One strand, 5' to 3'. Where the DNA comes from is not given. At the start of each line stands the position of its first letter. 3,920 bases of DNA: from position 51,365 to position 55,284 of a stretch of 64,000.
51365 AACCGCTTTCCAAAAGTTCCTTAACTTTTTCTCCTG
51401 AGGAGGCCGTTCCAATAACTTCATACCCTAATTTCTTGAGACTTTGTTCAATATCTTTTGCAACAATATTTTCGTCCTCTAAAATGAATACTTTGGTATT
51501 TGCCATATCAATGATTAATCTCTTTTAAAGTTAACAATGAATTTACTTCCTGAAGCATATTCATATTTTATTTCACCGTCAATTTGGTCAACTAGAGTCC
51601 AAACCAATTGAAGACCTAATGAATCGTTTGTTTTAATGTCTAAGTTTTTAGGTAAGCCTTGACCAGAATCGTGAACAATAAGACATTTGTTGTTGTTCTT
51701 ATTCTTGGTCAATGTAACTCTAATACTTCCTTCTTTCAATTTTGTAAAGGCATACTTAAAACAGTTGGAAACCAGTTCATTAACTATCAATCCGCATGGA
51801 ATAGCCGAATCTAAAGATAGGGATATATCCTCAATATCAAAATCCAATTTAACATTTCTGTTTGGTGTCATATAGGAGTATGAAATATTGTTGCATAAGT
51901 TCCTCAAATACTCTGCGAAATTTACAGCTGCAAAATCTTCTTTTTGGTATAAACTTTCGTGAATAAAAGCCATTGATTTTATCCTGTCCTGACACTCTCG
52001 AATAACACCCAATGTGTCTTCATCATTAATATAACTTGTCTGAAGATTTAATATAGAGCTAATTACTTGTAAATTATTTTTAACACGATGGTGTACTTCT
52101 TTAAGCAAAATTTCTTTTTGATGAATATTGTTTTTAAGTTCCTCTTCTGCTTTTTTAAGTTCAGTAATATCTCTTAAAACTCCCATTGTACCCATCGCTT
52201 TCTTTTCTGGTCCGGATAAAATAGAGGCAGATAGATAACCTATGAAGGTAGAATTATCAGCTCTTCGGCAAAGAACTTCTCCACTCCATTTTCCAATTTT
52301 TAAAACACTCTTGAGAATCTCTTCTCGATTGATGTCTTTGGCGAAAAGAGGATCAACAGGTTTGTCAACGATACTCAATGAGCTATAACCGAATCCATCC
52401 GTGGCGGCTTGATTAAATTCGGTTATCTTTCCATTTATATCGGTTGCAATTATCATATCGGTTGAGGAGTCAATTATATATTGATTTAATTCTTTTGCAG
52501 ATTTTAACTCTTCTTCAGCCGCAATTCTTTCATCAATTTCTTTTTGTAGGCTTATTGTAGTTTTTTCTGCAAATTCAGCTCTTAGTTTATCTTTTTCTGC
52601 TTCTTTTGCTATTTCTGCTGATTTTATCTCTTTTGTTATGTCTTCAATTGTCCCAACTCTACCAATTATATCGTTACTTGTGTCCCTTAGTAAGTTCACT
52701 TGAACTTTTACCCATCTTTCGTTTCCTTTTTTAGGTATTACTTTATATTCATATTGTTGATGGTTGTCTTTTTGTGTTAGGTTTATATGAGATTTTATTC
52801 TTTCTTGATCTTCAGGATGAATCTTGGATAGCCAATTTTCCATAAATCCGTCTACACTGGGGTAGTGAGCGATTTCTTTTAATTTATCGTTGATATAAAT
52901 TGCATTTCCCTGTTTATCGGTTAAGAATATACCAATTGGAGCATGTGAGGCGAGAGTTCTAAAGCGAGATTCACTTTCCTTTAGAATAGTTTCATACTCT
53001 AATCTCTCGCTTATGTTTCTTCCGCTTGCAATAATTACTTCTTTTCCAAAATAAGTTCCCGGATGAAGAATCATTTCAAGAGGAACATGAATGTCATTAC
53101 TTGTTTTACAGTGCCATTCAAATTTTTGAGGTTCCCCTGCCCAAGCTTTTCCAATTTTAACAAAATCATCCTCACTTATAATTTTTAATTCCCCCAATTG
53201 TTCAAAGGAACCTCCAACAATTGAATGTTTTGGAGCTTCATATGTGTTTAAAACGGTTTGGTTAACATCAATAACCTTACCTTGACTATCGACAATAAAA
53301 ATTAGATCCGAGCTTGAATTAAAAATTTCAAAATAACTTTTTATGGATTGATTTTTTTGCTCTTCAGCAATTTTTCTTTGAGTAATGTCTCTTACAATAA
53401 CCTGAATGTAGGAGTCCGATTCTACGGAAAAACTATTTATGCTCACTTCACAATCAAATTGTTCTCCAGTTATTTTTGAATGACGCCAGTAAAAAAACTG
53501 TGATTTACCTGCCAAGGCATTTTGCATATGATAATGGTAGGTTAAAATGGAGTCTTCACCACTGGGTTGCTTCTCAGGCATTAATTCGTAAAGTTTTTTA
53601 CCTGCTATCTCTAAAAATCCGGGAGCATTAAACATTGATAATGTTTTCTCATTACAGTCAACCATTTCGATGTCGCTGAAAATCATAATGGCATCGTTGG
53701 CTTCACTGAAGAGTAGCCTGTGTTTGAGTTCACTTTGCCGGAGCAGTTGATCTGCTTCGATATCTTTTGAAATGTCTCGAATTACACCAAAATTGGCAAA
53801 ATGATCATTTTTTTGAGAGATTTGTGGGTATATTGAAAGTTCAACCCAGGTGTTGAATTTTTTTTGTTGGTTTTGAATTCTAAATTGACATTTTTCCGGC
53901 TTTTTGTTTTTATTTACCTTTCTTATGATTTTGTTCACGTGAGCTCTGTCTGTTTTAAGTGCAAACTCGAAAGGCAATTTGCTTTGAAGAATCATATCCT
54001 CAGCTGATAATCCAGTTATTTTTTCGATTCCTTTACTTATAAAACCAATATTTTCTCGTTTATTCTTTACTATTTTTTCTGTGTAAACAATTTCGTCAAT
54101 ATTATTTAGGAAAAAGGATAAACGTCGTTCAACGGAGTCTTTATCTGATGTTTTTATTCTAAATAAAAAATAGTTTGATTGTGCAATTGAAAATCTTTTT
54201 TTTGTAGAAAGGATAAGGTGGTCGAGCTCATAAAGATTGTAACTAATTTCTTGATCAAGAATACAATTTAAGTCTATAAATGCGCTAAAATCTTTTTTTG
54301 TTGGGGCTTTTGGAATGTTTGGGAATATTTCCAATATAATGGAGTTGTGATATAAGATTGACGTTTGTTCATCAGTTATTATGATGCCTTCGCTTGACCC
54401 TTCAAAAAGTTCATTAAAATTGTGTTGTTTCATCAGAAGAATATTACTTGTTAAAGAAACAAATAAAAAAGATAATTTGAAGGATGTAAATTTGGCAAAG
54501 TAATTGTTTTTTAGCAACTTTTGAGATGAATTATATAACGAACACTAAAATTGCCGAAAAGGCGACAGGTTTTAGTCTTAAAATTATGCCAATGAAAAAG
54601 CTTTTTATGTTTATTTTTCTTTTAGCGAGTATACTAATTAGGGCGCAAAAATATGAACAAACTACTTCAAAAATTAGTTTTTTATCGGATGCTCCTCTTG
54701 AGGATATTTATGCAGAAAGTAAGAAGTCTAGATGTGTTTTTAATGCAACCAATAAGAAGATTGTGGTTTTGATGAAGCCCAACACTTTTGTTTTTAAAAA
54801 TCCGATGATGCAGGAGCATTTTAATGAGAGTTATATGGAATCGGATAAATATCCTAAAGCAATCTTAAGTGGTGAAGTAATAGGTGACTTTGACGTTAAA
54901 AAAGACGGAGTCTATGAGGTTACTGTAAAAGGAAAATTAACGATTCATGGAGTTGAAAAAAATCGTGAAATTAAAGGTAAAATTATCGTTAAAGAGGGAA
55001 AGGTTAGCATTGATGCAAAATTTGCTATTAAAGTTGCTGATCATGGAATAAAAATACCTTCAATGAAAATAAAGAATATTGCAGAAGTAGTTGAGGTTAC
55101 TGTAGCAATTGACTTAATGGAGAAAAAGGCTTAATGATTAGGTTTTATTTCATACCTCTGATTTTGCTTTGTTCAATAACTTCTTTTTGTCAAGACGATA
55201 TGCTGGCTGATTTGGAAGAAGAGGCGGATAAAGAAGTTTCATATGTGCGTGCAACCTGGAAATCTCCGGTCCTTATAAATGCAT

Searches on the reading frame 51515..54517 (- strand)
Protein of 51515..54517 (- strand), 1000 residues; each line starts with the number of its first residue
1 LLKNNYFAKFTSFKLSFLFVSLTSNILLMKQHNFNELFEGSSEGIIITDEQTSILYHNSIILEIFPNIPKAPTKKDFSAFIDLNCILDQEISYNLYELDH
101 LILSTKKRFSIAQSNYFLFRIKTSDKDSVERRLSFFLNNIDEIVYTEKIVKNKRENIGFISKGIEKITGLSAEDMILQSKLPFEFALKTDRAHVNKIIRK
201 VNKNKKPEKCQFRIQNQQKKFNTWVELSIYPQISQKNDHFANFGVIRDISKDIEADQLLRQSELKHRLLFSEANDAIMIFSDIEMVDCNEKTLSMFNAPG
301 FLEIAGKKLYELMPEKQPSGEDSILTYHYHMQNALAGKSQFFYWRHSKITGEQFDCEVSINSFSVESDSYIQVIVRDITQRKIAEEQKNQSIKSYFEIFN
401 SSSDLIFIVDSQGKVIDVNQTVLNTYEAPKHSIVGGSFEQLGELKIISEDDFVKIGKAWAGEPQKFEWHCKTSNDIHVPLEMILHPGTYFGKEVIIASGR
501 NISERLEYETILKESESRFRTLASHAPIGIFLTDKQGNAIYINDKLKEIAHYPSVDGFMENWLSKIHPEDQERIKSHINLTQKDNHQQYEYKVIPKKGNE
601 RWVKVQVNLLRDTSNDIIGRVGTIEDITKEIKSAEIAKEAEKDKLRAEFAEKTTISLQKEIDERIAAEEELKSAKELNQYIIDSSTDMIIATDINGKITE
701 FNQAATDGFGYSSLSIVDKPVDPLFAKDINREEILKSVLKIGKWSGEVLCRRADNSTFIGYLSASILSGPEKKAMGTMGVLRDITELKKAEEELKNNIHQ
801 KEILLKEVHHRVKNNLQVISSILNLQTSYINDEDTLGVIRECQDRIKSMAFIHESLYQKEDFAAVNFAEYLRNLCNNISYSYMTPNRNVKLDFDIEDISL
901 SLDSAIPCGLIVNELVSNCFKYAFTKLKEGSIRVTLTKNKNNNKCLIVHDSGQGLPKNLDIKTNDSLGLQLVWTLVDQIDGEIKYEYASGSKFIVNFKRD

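Call 54: search_protein_families(library=pfam, proteins=[window:51515-54517:-])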
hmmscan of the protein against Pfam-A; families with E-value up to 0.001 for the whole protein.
window:51515-54517:- (1000 aa): 11 families
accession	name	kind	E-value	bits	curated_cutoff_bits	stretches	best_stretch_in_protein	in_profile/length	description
PF13426.13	PAS_9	-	2.7e-40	137.3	27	4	528-629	2-103/103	PAS domain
PF00989.32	PAS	-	1.1e-37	129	22.6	2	518-627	2-113/113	PAS fold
PF07568.18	HisKA_2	-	3.2e-29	101.3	22.3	1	807-882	1-76/76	Histidine kinase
PF13188.13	PAS_8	-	1.3e-26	92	21.8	2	679-728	4-50/65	PAS domain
PF08448.16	PAS_4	-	2.7e-24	85.9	23.1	1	525-629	3-107/110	PAS fold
PF08447.18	PAS_3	-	2e-18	66.9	25.6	1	540-624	2-89/89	PAS fold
PF02518.31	HATPase_c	-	4.6e-09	37.1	26.4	1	910-998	8-108/111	Histidine kinase-, DNA gyrase B-, and HSP90-like ATPase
PF12860.13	PAS_7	-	5.3e-07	30.2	27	0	526-634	4-114/115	PAS fold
PF07536.20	HWE_HK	-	1.8e-06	29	22.8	1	807-869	1-60/83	HWE histidine kinase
PF13596.12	PAS_10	-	3e-06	28.3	22.1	1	522-628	4-106/106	PAS domain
PF13581.12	HATPase_c_2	-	6.1e-05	23.5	27.4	1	907-979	31-112/127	Histidine kinase-like ATPase domain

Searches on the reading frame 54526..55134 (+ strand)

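Call 54: search_protein_families(library=pfam, proteins=[window:54526-55134:+])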
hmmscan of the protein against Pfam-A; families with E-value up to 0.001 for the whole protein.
window:54526-55134:+ (202 aa): 1 family
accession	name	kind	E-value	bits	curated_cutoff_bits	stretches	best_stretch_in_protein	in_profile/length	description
PF04264.18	YceI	-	6.3e-13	49.8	23.7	1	73-195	39-148/150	YceI-like domain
